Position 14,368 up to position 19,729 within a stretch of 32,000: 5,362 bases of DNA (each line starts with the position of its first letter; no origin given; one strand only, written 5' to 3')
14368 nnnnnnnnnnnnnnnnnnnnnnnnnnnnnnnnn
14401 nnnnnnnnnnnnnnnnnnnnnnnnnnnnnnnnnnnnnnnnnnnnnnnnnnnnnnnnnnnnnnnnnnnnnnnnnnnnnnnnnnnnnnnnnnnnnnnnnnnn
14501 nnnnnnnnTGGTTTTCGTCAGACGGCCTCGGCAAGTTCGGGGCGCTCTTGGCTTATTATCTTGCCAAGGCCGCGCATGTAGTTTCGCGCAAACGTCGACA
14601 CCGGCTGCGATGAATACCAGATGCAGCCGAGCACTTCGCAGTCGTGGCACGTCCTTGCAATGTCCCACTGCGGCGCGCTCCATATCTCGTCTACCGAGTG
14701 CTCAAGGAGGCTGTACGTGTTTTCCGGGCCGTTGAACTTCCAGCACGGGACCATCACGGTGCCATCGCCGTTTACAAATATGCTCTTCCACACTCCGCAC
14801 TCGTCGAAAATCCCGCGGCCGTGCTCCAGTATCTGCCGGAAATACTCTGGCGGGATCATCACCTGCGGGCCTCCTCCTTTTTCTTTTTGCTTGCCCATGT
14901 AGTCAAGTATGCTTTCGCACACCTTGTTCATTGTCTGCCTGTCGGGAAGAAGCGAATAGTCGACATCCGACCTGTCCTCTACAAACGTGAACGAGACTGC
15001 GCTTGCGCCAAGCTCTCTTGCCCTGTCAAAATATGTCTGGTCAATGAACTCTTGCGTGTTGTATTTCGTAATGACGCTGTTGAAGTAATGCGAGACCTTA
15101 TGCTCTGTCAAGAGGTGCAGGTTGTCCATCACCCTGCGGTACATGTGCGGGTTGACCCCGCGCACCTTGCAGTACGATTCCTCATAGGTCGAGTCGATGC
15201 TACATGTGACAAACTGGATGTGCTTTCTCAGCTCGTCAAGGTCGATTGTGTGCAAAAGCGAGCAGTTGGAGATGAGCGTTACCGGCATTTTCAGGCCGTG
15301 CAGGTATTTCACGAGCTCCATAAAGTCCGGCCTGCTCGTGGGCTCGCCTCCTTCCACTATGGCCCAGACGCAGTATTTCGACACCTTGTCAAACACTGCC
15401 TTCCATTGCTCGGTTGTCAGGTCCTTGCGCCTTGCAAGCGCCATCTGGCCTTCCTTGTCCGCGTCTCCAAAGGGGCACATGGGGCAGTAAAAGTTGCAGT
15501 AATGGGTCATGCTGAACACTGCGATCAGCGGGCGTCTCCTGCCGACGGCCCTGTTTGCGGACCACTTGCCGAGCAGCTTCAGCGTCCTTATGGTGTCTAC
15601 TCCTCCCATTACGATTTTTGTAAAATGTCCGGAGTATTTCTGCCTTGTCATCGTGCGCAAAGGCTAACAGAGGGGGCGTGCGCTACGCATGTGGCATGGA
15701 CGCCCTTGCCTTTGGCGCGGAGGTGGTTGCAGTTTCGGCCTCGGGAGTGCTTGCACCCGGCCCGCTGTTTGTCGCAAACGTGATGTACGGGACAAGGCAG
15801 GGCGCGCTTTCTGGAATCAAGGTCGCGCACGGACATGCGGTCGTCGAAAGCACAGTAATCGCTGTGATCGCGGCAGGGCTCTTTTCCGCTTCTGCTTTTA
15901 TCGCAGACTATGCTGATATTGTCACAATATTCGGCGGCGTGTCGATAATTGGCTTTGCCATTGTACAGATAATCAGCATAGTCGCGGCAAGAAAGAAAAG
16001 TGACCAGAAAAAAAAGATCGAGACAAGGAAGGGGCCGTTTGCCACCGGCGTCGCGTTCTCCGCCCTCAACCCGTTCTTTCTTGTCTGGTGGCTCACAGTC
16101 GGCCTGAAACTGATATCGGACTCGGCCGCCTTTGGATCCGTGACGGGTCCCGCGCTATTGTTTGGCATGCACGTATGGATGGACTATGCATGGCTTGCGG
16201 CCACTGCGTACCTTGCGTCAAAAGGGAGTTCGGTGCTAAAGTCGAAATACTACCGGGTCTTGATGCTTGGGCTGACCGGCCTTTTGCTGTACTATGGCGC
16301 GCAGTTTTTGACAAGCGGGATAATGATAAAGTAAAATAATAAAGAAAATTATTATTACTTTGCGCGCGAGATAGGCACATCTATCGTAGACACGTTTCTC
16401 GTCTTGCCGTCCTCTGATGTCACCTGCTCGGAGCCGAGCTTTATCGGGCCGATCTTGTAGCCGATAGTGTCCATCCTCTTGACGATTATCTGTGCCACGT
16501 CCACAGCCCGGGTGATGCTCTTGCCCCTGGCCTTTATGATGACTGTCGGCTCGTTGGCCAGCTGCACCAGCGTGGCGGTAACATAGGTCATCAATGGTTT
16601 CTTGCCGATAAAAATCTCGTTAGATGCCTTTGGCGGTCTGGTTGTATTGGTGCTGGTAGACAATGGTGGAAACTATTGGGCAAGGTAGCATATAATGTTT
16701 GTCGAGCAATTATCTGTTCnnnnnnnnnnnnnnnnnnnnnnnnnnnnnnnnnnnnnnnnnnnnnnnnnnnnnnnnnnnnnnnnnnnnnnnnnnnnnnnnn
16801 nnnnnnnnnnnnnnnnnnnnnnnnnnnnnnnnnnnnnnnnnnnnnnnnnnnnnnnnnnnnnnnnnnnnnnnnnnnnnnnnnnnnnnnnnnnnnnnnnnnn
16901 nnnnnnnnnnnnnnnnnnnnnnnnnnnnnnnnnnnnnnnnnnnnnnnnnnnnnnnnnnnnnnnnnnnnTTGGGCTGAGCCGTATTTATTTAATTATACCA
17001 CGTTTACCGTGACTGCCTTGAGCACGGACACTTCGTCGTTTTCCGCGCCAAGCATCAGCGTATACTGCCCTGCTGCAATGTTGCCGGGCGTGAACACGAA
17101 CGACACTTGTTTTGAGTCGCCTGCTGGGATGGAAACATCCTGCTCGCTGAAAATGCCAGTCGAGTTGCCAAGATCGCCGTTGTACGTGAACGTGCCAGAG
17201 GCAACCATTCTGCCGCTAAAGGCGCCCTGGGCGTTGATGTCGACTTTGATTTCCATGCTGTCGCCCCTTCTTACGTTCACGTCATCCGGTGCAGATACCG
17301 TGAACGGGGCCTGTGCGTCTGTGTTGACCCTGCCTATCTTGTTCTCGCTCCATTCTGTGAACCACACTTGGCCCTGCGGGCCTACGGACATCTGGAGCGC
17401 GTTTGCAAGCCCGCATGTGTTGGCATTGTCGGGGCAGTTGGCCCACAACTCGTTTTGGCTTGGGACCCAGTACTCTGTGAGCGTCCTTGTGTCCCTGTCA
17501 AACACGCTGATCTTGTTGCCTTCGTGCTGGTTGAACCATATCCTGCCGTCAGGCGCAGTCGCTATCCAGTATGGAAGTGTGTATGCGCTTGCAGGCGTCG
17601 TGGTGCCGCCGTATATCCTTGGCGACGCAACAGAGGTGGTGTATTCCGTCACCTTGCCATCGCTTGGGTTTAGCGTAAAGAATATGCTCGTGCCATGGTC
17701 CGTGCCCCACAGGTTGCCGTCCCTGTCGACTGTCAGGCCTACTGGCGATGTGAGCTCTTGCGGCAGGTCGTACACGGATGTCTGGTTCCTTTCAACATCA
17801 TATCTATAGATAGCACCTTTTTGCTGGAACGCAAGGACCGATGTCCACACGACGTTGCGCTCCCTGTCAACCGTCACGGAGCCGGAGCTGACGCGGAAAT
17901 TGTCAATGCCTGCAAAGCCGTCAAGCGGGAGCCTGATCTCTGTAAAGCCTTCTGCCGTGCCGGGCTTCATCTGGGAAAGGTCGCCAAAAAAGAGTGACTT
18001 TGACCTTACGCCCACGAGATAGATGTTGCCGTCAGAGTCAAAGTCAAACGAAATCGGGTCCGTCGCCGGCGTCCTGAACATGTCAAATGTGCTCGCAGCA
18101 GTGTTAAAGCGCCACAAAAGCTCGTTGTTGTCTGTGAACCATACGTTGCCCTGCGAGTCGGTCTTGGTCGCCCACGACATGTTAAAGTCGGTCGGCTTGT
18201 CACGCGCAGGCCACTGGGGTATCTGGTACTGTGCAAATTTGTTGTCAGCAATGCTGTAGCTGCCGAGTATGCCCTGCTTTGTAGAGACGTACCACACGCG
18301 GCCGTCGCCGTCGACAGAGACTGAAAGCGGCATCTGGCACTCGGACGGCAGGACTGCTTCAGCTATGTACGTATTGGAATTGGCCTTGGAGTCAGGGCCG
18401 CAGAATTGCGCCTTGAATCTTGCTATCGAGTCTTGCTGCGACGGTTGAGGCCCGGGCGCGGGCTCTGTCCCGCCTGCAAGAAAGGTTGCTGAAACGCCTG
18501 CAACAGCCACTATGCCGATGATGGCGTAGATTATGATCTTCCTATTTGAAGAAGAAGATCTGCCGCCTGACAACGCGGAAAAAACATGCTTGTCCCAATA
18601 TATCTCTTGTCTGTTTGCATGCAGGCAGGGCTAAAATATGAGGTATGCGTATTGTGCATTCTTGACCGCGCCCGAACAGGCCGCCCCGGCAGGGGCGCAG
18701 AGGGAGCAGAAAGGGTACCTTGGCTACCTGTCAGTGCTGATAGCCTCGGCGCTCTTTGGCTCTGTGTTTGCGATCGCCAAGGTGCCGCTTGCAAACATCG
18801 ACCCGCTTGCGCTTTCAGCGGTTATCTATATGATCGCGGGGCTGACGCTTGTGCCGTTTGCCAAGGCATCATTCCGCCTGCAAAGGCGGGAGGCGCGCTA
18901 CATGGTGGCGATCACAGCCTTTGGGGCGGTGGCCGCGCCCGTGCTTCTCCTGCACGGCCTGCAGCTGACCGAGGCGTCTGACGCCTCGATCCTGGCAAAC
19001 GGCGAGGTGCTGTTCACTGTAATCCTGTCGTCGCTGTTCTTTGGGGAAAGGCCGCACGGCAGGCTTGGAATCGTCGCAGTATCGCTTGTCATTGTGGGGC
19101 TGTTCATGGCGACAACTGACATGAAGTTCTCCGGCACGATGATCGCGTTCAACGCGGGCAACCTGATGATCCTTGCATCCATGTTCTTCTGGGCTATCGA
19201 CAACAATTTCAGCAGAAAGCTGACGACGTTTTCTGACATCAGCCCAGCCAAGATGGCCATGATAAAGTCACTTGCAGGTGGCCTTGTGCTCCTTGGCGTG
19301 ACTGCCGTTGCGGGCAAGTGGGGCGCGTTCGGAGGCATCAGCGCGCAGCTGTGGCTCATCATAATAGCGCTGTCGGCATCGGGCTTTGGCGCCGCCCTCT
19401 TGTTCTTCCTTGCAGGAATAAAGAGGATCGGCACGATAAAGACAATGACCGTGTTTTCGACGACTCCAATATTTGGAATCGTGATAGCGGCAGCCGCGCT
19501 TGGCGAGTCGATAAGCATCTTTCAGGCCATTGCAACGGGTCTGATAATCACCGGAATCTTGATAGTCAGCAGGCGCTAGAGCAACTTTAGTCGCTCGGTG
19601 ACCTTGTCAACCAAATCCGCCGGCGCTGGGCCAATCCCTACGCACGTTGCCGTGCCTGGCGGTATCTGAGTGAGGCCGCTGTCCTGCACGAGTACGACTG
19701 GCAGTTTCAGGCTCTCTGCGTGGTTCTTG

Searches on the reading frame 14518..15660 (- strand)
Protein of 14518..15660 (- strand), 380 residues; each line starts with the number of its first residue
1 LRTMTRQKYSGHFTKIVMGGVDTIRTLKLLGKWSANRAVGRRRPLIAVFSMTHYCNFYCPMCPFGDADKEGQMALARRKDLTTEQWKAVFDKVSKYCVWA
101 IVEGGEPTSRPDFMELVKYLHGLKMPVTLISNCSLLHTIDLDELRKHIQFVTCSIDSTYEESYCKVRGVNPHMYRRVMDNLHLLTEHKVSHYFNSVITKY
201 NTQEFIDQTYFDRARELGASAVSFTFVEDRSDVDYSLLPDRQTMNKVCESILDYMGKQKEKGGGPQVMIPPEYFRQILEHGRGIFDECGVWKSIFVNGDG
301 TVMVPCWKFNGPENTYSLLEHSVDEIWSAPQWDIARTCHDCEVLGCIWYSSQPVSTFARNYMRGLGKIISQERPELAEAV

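Call 3: search_protein_families(library=pfam, proteins=[window:14518-15660:-], max_evalue=0.01)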
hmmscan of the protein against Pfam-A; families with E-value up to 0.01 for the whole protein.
window:14518-15660:- (380 aa): 2 families
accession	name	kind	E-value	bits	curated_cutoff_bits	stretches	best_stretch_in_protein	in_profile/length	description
PF04055.27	Radical_SAM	-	9.3e-17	62.1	29.5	1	50-204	2-158/166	Radical SAM superfamily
PF13186.11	SPASM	-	0.0041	17.8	21.5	1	288-341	1-66/67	Iron-sulfur cluster-binding domain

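Call 4: search_protein_families(library=ncbifam, proteins=[window:14518-15660:-], max_evalue=0.01)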
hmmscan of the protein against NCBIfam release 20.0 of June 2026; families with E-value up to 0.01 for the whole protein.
window:14518-15660:- (380 aa): 42 families (the best 25 are shown)
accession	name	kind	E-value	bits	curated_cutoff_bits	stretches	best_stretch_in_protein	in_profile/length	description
TIGR03961.1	rSAM_PTO1314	hypoth_equivalog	3.2e-23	82.5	306.05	1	39-346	17-302/332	PTO1314 family radical SAM protein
TIGR02109.1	PQQ_syn_pqqE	equivalog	2.4e-18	66.2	381.35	1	43-329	5-282/358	pyrroloquinoline quinone biosynthesis protein PqqE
NF038283.1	viperin_w_prok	equivalog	1.4e-15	57.3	180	1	49-208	6-173/281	viperin family antiviral radical SAM protein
TIGR04545.1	rSAM_ahbD_hemeb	equivalog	2.1e-15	57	500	1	49-225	4-173/339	heme b synthase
TIGR04053.2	TIGR04053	equivalog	2.8e-15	56.4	395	1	42-208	5-169/366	TIGR04053 family radical SAM/SPASM domain-containing protein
TIGR03962.1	mycofact_rSAM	equivalog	1e-13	51.2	265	1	41-208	8-168/339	mycofactocin radical SAM maturase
TIGR04317.1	W_rSAM_matur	equivalog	6.1e-13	48.6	380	1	51-314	10-263/349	tungsten cofactor oxidoreductase radical SAM maturase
NF045574.1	sacti_mat_StsB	exception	2.3e-12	46.5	625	1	47-211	98-255/466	StsB family radical SAM/SPASM domain sactipeptide maturase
TIGR02668.1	moaA_archaeal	equivalog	2.3e-12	46.5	325.25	1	49-206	14-167/303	GTP 3',8-cyclase MoaA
TIGR04250.1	SCM_rSAM_ScmE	equivalog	3.7e-12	45.8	400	1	50-205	8-158/358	SynChlorMet cassette radical SAM/SPASM protein ScmE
TIGR04055.1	rSAM_NirJ2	equivalog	6.9e-12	45.5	500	1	49-228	4-175/326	putative heme d1 biosynthesis radical SAM protein NirJ2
TIGR04546.1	rSAM_ahbC_deAc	equivalog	8.9e-12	44.5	650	1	43-205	38-193/390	12,18-didecarboxysiroheme deacetylase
NF033640.1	N_Twi_rSAM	subfamily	1.3e-10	41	170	1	43-259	109-341/398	twitch domain-containing radical SAM protein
TIGR02666.1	moaA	equivalog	1.3e-10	40.8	284.05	1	50-216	15-184/336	GTP 3',8-cyclase MoaA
NF012164.0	AlbA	equivalog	1.5e-10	40.1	850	1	43-309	111-359/442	subtilosin maturase AlbA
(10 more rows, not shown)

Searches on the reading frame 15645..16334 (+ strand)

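Call 3: search_protein_families(library=pfam, proteins=[window:15645-16334:+], max_evalue=0.01)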
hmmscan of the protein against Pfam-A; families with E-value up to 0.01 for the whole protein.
window:15645-16334:+ (229 aa): 1 family
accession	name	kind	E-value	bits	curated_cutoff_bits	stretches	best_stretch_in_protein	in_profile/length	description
PF01810.24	LysE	-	1.6e-18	67.3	25.6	1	33-224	2-192/193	LysE type translocator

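Call 4: search_protein_families(library=ncbifam, proteins=[window:15645-16334:+], max_evalue=0.01)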
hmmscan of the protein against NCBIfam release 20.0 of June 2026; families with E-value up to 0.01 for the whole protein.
window:15645-16334:+ (229 aa): 0 families

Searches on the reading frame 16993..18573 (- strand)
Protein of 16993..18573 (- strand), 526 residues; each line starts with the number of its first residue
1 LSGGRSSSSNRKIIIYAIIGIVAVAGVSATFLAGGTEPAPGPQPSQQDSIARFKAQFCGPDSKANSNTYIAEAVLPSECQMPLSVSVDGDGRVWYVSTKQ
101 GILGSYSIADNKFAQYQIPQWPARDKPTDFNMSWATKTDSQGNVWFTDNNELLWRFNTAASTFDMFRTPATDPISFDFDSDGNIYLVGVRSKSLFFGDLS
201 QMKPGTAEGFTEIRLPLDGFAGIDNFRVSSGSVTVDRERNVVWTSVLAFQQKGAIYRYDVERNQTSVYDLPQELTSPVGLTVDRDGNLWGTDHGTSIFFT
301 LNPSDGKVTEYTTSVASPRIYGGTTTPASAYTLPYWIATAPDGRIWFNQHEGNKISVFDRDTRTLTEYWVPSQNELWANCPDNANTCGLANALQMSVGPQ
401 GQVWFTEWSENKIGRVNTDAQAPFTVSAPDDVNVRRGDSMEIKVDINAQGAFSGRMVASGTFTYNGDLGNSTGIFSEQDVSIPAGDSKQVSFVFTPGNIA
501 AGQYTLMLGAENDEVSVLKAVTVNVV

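Call 91: search_protein_families(library=pfam, proteins=[window:16993-18573:-], max_evalue=0.001)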
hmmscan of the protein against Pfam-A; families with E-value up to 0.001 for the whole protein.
window:16993-18573:- (526 aa): 5 families
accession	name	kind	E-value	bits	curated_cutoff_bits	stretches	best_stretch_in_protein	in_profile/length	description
PF24684.1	Vgb_lyase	-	4.5e-25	88.5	50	4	249-322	156-227/290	Virginiamycin B lyase family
PF08450.18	SGL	-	5e-08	33.3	26.3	0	233-315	6-79/246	SMP-30/Gluconolactonase/LRE-like region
PF21959.2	DUF6923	-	5e-06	26.9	27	1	248-324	104-180/234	Repeat of unknown function (DUF6923)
PF07494.17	Reg_prop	-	5.6e-06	26.4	20.4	0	133-149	7-23/24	Two component regulator propeller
PF06739.17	SBBP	-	0.00078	19.8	20.5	0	171-188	13-30/38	Beta-propeller repeat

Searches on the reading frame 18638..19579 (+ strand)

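Call 91: search_protein_families(library=pfam, proteins=[window:18638-19579:+], max_evalue=0.001)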
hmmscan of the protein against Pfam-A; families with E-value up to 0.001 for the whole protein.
window:18638-19579:+ (313 aa): 2 families
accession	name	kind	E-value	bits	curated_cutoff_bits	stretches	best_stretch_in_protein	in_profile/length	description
PF00892.27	EamA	-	3.1e-35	121.8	28.2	2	173-311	2-134/135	EamA-like transporter family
PF03151.22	TPT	-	5.2e-05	23.2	30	1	77-224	56-198/291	Triose-phosphate Transporter family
